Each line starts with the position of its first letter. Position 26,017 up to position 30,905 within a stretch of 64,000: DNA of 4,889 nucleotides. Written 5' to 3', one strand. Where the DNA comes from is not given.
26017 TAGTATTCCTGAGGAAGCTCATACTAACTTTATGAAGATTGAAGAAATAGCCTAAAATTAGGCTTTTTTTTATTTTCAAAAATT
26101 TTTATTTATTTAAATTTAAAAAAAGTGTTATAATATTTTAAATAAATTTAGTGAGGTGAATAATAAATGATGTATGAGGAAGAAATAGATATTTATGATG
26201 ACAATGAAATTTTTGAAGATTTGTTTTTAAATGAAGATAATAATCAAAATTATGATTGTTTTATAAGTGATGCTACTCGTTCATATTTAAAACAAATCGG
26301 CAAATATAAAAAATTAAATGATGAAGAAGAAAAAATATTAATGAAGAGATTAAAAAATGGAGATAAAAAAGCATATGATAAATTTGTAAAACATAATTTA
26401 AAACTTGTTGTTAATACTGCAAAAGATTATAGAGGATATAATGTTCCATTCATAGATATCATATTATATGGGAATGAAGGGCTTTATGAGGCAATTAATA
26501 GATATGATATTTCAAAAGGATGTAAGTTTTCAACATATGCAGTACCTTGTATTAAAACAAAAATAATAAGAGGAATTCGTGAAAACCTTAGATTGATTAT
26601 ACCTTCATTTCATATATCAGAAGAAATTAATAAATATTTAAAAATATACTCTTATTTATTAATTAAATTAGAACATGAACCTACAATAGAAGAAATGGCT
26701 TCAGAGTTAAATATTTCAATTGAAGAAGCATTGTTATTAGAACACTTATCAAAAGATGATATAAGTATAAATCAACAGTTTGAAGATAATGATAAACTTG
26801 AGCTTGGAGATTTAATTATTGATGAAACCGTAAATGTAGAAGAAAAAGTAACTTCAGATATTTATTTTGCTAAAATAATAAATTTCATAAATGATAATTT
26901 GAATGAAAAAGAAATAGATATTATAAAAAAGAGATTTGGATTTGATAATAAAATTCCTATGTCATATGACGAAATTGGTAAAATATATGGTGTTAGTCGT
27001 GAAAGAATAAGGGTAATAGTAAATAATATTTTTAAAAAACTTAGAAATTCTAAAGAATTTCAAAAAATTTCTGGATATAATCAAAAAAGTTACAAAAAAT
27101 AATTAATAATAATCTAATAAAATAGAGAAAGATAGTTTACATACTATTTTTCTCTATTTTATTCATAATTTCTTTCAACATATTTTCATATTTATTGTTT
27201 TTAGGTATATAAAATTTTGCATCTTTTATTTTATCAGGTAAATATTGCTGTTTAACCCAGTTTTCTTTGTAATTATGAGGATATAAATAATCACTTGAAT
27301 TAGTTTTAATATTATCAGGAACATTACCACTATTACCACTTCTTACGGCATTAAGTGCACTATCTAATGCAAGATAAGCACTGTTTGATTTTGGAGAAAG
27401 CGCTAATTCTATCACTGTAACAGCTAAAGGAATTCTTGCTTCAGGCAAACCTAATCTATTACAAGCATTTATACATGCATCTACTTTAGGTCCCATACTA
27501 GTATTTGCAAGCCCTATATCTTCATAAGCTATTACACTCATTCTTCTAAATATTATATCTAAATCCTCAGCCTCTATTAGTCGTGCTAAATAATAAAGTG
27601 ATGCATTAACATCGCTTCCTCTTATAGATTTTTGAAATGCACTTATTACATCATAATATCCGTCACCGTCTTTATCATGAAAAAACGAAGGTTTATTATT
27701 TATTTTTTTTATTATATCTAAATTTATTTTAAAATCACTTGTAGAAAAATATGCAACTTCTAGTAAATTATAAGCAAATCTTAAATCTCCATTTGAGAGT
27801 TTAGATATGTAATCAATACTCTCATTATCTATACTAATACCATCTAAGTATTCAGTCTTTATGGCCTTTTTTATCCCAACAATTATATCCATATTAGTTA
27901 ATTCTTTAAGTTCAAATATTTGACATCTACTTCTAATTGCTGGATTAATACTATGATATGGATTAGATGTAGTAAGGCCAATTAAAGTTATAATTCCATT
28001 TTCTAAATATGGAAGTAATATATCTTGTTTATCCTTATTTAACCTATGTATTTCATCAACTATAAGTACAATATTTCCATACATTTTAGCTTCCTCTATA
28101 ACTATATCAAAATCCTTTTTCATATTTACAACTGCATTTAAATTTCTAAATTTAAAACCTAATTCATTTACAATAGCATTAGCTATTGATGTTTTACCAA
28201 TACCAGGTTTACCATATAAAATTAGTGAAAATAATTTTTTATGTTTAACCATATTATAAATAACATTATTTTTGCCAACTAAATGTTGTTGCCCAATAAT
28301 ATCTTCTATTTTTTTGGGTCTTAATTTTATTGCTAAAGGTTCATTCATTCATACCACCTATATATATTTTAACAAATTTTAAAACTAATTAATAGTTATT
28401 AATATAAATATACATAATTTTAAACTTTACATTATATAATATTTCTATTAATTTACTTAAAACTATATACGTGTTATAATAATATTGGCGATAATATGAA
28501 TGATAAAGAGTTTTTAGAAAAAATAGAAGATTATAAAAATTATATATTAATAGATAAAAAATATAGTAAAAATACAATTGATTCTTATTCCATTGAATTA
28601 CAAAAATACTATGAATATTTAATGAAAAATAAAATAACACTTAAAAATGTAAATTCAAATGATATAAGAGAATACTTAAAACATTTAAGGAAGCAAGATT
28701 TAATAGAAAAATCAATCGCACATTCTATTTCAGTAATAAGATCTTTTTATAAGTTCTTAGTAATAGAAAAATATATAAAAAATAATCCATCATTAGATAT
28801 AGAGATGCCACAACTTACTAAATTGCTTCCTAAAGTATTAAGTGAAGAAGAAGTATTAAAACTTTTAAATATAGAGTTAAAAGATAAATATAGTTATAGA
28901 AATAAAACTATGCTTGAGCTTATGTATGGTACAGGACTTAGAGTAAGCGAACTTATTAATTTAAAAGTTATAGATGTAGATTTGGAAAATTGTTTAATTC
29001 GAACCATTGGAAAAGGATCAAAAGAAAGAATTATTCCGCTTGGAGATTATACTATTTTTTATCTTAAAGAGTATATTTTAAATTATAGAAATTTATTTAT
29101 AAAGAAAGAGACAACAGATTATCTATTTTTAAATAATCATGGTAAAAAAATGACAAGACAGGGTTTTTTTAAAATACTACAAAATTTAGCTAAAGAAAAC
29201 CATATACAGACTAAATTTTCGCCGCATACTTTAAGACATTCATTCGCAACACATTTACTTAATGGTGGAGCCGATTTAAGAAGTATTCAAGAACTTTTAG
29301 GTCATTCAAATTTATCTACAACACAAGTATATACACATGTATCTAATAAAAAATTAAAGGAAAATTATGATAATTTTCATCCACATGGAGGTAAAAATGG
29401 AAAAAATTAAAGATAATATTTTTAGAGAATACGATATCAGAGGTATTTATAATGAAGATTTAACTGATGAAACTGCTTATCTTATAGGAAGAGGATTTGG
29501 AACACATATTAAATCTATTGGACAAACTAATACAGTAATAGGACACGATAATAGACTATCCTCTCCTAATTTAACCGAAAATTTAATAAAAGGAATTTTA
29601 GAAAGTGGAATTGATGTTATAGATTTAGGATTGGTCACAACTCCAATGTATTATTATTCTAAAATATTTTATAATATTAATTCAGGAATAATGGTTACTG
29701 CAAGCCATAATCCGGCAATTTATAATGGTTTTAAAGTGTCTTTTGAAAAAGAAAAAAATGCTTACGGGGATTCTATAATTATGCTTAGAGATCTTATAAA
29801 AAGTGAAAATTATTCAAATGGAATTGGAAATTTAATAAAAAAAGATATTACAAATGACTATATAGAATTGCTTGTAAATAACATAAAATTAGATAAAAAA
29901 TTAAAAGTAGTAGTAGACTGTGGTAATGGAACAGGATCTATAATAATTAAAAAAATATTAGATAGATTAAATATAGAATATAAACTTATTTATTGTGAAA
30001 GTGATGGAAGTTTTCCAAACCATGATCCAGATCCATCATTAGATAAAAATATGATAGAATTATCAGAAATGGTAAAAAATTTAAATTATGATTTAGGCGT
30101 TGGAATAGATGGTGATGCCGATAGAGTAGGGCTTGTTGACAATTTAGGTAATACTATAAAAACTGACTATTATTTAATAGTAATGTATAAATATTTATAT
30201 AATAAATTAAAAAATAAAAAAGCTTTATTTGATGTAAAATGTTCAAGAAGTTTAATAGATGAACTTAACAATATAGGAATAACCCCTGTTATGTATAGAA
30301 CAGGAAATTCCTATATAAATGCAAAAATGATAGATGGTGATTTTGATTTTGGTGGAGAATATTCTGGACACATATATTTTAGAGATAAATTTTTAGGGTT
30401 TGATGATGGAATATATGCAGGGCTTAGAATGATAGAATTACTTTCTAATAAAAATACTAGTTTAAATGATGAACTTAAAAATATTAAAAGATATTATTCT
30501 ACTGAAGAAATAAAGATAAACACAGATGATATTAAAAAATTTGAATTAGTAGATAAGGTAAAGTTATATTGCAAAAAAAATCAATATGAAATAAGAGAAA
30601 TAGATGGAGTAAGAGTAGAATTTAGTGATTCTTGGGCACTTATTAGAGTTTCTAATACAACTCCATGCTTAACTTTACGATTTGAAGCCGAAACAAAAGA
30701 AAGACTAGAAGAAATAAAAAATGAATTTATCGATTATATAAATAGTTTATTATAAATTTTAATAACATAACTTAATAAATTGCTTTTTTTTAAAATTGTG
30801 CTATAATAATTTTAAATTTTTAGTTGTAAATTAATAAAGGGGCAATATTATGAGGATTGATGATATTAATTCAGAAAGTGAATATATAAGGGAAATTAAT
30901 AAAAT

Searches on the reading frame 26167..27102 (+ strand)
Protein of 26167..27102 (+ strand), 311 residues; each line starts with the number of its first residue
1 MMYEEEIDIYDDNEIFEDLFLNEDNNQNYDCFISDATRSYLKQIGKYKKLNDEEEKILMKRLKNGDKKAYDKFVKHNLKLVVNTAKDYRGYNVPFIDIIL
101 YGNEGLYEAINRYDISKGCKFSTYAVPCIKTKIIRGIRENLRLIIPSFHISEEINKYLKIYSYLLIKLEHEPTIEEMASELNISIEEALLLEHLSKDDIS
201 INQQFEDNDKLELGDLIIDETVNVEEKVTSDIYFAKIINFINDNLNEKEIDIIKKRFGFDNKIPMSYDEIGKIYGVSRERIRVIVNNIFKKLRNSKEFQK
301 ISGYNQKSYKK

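Call 29: search_protein_families(library=pfam, proteins=[window:26167-27102:+], max_evalue=0.0001)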
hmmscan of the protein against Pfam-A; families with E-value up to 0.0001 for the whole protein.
window:26167-27102:+ (311 aa): 4 families
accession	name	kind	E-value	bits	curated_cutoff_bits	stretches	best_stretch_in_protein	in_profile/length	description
PF04545.22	Sigma70_r4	-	5.9e-13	48.6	24.1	1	244-294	4-50/50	Sigma-70, region 4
PF04542.20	Sigma70_r2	-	9.7e-13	48.2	24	1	73-140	1-68/71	Sigma-70 region 2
PF04539.22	Sigma70_r3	-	1.4e-09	38.3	25.3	1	152-224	1-74/78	Sigma-70 region 3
PF00140.25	Sigma70_r1_2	-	3.9e-06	27.2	22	1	35-67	1-33/34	Sigma-70 factor, region 1.2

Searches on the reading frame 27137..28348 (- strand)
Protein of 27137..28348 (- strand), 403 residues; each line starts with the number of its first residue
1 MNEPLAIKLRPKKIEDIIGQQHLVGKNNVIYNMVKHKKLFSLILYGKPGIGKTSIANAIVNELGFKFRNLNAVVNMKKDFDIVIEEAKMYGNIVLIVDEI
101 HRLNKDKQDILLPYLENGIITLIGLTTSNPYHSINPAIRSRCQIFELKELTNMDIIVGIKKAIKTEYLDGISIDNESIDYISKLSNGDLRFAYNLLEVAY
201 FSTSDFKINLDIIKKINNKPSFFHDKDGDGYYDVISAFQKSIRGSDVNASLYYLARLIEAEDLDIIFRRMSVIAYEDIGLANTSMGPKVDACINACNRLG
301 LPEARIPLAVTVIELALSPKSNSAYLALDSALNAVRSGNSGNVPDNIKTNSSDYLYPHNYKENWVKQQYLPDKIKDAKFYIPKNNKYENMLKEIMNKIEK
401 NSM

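Call 29: search_protein_families(library=pfam, proteins=[window:27137-28348:-], max_evalue=0.0001)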
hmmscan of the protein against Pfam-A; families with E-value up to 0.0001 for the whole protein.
window:27137-28348:- (403 aa): 7 families
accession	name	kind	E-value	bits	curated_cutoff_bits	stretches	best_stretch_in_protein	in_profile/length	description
PF12002.13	MgsA_C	-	1.7e-53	181.4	27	1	244-398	1-166/167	MgsA AAA+ ATPase C terminal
PF16193.11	AAA_assoc_2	-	4.8e-20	72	34.3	1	171-243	5-81/81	AAA C-terminal domain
PF05496.18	RuvB_N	-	4.8e-17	62.6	27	1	9-122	1-115/159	Holliday junction DNA helicase RuvB P-loop domain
PF00004.35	AAA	-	4.6e-16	59.9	21.2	1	42-146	1-127/131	ATPase family associated with various cellular activities (AAA)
PF13177.12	DNA_pol3_delta2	-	1.2e-05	25.7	27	0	93-150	103-160/161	DNA polymerase III, delta subunit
PF06068.19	TIP49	-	2e-05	24.4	23.8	1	14-68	23-81/347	TIP49 P-loop domain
PF07728.20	AAA_5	-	2.3e-05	24.9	22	0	42-123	2-98/139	AAA domain (dynein-related subfamily)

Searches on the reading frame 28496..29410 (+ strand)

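Call 29: search_protein_families(library=pfam, proteins=[window:28496-29410:+], max_evalue=0.0001)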
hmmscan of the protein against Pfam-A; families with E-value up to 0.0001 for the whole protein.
window:28496-29410:+ (304 aa): 4 families
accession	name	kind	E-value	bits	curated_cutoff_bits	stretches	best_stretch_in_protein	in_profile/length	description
PF00589.27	Phage_integrase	-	2e-51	174.6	27.1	1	113-284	1-170/172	Phage integrase family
PF02899.23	Phage_int_SAM_1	-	3.2e-19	69.4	22.3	1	10-92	1-83/83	Phage integrase, N-terminal SAM-like domain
PF13495.12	Phage_int_SAM_4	-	1.6e-06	28.8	27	1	14-91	9-81/85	Phage integrase, N-terminal SAM-like domain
PF13102.12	Phage_int_SAM_5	-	2.5e-05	25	22.3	1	24-98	18-92/98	Phage integrase SAM-like domain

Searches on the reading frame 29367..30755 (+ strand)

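Call 37: search_protein_families(library=pfam, proteins=[window:29367-30755:+], max_evalue=0.0001)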
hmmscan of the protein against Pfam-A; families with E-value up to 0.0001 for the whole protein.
window:29367-30755:+ (462 aa): 4 families
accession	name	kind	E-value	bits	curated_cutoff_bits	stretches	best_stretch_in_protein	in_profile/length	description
PF02878.22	PGM_PMM_I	-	3.6e-32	111.4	22.5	1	17-132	2-119/138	Phosphoglucomutase/phosphomannomutase, alpha/beta/alpha domain I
PF02879.22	PGM_PMM_II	-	2.6e-25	89.4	29.3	1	164-261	2-103/103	Phosphoglucomutase/phosphomannomutase, alpha/beta/alpha domain II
PF02880.22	PGM_PMM_III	-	1.8e-22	80.1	20.7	1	266-375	2-114/115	Phosphoglucomutase/phosphomannomutase, alpha/beta/alpha domain III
PF00408.26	PGM_PMM_IV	-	6.8e-10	39.3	23.1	1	381-456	1-67/68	Phosphoglucomutase/phosphomannomutase, C-terminal domain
